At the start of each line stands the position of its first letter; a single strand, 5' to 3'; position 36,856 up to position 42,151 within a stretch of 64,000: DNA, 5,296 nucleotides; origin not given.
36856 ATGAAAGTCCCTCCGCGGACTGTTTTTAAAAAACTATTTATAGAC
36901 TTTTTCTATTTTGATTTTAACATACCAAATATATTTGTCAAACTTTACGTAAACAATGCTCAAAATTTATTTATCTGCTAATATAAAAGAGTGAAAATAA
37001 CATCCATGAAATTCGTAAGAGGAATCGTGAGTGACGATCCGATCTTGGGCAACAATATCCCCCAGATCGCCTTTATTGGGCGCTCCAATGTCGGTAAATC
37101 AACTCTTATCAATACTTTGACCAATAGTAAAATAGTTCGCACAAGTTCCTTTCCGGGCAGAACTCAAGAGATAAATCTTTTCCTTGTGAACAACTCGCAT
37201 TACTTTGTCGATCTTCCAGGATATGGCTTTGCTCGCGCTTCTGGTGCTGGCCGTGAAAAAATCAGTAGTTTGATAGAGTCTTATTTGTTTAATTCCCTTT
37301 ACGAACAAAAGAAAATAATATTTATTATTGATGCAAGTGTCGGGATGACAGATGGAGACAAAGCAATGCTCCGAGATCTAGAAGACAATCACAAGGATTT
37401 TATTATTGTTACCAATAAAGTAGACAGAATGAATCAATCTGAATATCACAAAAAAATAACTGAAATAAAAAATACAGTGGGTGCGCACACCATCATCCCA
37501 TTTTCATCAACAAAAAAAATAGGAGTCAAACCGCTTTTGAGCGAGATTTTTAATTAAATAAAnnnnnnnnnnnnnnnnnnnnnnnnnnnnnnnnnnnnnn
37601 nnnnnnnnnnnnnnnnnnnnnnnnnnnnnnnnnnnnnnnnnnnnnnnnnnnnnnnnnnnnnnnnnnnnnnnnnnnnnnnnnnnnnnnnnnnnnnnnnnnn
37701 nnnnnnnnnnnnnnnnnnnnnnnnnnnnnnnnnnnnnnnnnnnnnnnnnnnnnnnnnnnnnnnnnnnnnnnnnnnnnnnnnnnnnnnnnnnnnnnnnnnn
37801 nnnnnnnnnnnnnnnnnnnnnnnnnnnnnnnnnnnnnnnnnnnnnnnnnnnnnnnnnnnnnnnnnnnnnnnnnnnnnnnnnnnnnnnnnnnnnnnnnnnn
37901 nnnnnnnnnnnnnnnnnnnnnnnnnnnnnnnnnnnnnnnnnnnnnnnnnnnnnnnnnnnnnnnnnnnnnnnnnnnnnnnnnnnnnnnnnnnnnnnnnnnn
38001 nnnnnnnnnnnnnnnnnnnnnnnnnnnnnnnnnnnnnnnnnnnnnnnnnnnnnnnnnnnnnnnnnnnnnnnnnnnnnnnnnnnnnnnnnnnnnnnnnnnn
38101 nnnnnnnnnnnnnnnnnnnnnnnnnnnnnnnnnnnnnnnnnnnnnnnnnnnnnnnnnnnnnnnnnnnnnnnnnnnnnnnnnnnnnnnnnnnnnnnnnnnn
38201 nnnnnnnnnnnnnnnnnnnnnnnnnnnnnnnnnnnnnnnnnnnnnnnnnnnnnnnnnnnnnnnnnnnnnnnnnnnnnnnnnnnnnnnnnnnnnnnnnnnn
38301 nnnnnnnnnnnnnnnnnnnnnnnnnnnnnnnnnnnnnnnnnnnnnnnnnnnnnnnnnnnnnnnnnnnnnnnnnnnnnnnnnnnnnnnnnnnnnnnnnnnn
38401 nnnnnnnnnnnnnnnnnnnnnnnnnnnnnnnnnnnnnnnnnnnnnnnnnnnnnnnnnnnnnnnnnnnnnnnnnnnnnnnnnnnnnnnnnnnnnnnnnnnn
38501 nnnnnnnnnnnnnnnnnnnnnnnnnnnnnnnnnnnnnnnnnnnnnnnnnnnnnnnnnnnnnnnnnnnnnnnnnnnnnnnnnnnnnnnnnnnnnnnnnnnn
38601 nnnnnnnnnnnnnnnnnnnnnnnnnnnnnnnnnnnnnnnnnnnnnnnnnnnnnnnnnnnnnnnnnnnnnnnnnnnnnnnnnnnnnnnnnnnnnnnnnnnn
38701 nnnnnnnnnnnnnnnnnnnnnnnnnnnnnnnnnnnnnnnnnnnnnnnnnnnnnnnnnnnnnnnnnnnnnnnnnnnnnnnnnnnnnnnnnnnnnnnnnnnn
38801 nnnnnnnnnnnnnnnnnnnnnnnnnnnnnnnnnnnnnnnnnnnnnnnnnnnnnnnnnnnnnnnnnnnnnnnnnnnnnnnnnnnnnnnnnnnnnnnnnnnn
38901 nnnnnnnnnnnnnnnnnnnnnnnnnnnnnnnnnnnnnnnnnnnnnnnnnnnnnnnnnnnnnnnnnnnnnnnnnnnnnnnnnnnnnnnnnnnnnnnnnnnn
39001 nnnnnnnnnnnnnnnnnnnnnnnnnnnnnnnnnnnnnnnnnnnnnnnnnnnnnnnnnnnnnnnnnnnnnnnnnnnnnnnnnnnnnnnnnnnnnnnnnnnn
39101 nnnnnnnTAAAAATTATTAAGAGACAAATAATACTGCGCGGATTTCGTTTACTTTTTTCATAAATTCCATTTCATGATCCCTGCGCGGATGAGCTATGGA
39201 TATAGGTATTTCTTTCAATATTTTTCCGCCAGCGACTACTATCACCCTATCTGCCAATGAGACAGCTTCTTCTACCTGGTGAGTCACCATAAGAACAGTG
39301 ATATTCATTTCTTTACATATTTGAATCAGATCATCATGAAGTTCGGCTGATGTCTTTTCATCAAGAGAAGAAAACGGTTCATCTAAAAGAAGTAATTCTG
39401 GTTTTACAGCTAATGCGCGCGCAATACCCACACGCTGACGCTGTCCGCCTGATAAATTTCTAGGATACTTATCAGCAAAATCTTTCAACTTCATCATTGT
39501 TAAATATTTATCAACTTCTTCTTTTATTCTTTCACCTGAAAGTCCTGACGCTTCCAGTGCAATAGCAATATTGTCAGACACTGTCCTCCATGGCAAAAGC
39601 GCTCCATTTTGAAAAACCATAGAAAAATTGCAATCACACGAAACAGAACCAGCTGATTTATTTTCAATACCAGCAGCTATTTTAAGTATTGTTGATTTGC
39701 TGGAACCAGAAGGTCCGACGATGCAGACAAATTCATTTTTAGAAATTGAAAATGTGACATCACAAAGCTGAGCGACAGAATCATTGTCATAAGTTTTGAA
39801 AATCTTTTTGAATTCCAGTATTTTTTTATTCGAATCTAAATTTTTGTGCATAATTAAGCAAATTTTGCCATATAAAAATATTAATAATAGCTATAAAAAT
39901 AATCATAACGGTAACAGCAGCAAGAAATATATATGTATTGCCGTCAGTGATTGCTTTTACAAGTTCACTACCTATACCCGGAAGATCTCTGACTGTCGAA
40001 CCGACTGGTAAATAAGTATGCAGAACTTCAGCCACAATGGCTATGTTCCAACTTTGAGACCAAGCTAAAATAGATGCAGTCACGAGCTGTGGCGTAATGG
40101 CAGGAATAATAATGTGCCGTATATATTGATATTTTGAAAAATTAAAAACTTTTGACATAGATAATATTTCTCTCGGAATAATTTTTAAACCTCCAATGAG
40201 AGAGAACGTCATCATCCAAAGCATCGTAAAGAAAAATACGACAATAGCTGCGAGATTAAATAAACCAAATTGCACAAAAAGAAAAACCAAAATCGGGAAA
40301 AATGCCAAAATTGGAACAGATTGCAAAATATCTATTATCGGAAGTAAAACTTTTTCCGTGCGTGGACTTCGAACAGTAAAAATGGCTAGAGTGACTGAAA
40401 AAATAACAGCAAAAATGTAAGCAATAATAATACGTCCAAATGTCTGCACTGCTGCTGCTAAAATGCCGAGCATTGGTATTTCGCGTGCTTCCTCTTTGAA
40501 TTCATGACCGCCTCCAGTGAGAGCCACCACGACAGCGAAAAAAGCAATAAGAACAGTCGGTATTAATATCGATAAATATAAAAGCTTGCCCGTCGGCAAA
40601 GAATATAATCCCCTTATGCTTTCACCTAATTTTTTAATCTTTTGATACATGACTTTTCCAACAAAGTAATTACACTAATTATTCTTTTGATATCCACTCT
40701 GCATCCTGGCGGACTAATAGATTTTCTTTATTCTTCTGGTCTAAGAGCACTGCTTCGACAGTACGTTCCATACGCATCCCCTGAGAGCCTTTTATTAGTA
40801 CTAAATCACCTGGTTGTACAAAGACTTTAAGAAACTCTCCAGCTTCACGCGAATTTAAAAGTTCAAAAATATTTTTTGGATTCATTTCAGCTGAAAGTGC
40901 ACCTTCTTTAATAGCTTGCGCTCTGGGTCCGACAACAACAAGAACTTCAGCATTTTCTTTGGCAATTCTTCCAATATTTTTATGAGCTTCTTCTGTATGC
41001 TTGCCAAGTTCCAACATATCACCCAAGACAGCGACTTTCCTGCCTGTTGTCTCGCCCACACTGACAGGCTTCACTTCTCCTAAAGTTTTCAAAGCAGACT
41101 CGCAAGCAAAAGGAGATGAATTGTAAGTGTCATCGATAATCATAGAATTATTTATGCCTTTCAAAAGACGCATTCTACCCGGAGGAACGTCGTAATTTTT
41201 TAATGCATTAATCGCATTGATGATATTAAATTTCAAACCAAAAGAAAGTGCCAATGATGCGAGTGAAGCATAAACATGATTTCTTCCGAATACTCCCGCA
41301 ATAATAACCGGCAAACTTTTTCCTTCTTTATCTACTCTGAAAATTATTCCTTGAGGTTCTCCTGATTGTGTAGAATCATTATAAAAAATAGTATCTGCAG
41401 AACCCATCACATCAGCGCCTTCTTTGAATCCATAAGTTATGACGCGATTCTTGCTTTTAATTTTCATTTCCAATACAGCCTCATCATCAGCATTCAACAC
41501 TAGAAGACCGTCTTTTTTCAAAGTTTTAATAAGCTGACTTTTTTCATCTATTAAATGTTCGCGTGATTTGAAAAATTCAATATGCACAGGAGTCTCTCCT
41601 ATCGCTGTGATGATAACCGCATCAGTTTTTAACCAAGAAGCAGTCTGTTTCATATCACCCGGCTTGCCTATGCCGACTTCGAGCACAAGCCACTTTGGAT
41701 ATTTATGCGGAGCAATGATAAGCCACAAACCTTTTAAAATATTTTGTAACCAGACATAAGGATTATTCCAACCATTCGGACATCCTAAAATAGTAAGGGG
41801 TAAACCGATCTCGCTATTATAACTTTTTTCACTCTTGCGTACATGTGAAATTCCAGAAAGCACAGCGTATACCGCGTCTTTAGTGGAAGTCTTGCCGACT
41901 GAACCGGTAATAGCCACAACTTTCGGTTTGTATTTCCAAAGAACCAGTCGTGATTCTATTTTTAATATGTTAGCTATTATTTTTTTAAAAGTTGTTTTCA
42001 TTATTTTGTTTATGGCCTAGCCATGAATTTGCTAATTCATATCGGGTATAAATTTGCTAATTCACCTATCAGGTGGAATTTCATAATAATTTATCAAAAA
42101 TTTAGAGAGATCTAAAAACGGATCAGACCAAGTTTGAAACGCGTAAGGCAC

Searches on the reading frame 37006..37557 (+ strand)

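Call 56: search_protein_families(library=pfam, proteins=[window:37006-37557:+], max_evalue=0.01)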
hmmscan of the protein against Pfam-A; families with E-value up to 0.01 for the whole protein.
window:37006-37557:+ (183 aa): 13 families
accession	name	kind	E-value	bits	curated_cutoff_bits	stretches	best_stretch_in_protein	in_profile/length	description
PF01926.29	MMR_HSR1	-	1.7e-21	76.9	21.9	1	20-138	1-113/113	50S ribosome-binding GTPase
PF02421.24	FeoB_N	-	5.8e-15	55.6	27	1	20-181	2-156/156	Ferrous iron transport protein B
PF00009.33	GTP_EFTU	-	1.3e-10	41.6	26.5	1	104-182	96-183/188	Elongation factor Tu GTP binding domain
PF03193.22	RsgA_GTPase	-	4.2e-09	36.9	30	1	21-72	109-167/174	RsgA GTPase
PF00350.29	Dynamin_N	-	7.1e-08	33.1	27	1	21-50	1-30/168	Dynamin family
PF10662.15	PduV-EutP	-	4.2e-06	27.1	21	0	129-179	89-139/143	Ethanolamine utilisation - propanediol utilisation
PF00735.24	Septin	-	1.1e-05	25.3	26.2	1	22-56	8-42/280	Septin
PF08477.19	Roc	-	0.00028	21.5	27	1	21-140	2-119/119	Ras of Complex, Roc, domain of DAPkinase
PF00025.27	Arf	-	0.00059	19.8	22.3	1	20-155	16-144/174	ADP-ribosylation factor family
PF09439.16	SRPRB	-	0.00078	19.3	25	1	17-112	2-84/178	Signal recognition particle receptor beta subunit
PF16897.10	MMR_HSR1_Xtn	-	0.0024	18.3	35.2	1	130-183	56-102/106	C-terminal region of MMR_HSR1 domain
PF00071.28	Ras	-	0.0059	16.6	21.6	0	21-151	2-126/162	Ras family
PF13344.12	Hydrolase_6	-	0.0087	16.5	27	0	116-164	17-64/101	Haloacid dehalogenase-like hydrolase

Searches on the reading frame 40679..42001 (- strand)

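Call 11: search_protein_families(library=pfam, proteins=[window:40679-42001:-], max_evalue=0.001)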
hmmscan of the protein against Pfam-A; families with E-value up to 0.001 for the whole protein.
window:40679-42001:- (440 aa): 2 families
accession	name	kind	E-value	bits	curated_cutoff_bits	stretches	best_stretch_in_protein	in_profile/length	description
PF08245.18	Mur_ligase_M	-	5.8e-28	98.6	24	1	31-252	1-199/200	Mur ligase middle domain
PF02875.26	Mur_ligase_C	-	8.6e-19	69.1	28.4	1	275-406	1-126/127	Mur ligase, glutamate ligase domain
